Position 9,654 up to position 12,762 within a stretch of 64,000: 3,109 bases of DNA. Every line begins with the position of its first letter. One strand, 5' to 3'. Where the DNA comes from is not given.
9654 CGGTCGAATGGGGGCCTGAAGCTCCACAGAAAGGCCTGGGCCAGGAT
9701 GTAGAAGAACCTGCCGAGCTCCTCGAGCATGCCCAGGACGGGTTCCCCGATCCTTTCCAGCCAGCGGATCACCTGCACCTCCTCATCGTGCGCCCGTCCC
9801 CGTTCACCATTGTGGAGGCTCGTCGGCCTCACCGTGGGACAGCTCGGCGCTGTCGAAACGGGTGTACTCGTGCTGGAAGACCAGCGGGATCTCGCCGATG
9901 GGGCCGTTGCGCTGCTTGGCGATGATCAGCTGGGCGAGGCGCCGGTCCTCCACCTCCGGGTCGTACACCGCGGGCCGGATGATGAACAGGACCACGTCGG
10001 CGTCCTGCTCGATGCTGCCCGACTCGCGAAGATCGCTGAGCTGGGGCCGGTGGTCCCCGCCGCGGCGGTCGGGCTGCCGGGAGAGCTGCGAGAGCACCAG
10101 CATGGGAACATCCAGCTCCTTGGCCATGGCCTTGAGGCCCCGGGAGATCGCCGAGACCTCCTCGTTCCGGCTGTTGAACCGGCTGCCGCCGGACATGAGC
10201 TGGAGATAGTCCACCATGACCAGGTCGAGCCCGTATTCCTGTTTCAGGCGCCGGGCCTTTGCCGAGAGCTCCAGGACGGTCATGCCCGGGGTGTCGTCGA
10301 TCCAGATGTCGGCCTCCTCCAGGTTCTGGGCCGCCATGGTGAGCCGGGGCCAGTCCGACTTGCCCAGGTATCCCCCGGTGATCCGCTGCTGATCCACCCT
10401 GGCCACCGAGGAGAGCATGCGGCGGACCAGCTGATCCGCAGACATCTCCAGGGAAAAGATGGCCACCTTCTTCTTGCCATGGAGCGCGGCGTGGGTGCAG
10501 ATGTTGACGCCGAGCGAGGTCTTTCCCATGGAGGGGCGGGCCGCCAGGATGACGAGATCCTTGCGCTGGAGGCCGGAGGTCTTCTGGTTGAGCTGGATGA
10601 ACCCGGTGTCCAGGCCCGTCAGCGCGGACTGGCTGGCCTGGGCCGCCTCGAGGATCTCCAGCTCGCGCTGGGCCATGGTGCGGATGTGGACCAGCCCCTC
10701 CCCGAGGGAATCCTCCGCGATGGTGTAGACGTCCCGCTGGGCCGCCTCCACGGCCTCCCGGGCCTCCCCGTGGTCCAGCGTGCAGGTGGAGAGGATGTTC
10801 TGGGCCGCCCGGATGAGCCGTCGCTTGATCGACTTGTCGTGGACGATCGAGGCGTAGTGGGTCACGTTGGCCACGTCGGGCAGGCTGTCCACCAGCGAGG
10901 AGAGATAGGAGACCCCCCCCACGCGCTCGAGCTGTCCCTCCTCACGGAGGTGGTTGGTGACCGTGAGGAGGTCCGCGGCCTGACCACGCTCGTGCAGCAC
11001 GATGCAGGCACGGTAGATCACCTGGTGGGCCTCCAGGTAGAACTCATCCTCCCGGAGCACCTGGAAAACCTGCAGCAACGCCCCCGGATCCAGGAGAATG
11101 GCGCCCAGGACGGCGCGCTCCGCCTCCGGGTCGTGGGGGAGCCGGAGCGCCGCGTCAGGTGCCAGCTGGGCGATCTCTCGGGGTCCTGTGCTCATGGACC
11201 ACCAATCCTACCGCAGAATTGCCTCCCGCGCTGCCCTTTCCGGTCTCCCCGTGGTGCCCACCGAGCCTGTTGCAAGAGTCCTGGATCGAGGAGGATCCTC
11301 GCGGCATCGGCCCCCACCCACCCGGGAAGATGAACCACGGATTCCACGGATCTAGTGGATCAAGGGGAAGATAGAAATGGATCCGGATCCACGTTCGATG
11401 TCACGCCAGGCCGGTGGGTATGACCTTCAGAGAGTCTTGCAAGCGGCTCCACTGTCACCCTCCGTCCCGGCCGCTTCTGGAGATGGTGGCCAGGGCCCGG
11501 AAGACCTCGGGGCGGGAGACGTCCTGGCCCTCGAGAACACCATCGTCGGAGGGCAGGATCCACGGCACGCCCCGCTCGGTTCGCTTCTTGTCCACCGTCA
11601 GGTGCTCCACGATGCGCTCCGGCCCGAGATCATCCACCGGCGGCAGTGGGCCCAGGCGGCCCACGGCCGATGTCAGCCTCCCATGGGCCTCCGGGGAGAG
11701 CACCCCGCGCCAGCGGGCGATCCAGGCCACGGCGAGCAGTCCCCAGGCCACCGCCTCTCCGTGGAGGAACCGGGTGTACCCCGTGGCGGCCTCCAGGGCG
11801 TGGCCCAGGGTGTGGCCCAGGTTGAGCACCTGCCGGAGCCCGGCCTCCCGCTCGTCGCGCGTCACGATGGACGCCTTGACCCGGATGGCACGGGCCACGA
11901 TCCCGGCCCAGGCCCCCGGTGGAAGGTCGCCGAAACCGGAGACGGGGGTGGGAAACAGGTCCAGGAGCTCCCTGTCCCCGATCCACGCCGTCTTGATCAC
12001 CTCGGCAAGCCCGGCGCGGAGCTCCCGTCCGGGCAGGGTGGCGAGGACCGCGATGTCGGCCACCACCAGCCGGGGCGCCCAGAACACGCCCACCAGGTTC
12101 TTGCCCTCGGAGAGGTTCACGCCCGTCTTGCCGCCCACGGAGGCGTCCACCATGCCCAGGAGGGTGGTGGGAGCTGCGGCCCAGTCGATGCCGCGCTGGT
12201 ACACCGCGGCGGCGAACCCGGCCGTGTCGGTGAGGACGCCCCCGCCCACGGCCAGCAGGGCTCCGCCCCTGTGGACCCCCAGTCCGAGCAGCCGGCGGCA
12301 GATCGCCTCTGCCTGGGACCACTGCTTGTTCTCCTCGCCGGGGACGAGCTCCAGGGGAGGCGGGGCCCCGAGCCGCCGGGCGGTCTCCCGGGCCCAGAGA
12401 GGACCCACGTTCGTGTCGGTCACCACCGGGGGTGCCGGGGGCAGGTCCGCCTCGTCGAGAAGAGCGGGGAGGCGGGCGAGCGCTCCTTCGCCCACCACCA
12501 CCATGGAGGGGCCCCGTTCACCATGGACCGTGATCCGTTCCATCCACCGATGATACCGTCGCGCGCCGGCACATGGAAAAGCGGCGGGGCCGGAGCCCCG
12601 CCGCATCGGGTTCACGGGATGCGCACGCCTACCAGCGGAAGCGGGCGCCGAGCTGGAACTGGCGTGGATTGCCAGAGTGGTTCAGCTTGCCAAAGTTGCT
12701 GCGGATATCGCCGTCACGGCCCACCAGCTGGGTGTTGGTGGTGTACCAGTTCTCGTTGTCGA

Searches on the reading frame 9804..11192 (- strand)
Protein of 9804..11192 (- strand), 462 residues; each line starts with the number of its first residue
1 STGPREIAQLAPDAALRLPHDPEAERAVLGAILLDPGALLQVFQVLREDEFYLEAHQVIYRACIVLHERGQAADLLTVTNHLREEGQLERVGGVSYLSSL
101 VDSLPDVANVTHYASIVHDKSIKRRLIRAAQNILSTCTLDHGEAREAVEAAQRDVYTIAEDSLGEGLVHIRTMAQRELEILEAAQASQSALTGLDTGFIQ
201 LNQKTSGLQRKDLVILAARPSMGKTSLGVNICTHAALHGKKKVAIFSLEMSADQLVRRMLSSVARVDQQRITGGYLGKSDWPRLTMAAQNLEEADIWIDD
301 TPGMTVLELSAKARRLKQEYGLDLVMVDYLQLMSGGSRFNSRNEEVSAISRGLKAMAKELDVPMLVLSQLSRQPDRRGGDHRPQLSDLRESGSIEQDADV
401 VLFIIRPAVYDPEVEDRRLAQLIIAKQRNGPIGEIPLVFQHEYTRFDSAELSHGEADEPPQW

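Call 37: search_protein_families(library=pfam, proteins=[window:9804-11192:-], max_evalue=0.0001)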
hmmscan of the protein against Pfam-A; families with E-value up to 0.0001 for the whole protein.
window:9804-11192:- (462 aa): 3 families
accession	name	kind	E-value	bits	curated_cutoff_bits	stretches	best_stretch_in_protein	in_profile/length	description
PF03796.21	DnaB_C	-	9e-103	343.5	27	1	193-447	1-254/255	DnaB-like helicase C terminal domain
PF00772.26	DnaB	-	1.9e-33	115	23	1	18-119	2-103/103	DnaB-like helicase N terminal domain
PF13481.12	AAA_25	-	3e-13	50.3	27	1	208-371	30-191/195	AAA domain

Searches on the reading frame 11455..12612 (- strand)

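Call 37: search_protein_families(library=pfam, proteins=[window:11455-12612:-], max_evalue=0.0001)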
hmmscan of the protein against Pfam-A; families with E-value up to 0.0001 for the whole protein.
window:11455-12612:- (385 aa): 3 families
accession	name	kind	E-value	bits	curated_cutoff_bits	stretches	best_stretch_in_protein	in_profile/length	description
PF01761.26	DHQ_synthase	-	2.7e-40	137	24.2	1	89-199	4-114/115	3-dehydroquinate synthase N-terminal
PF24621.2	DHQS_C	-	2.1e-34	119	27.6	1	201-343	1-143/144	3-dehydroquinate synthase C-terminal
PF13685.12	Fe-ADH_2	-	1.1e-05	26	28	1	39-192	1-147/149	Iron-containing alcohol dehydrogenase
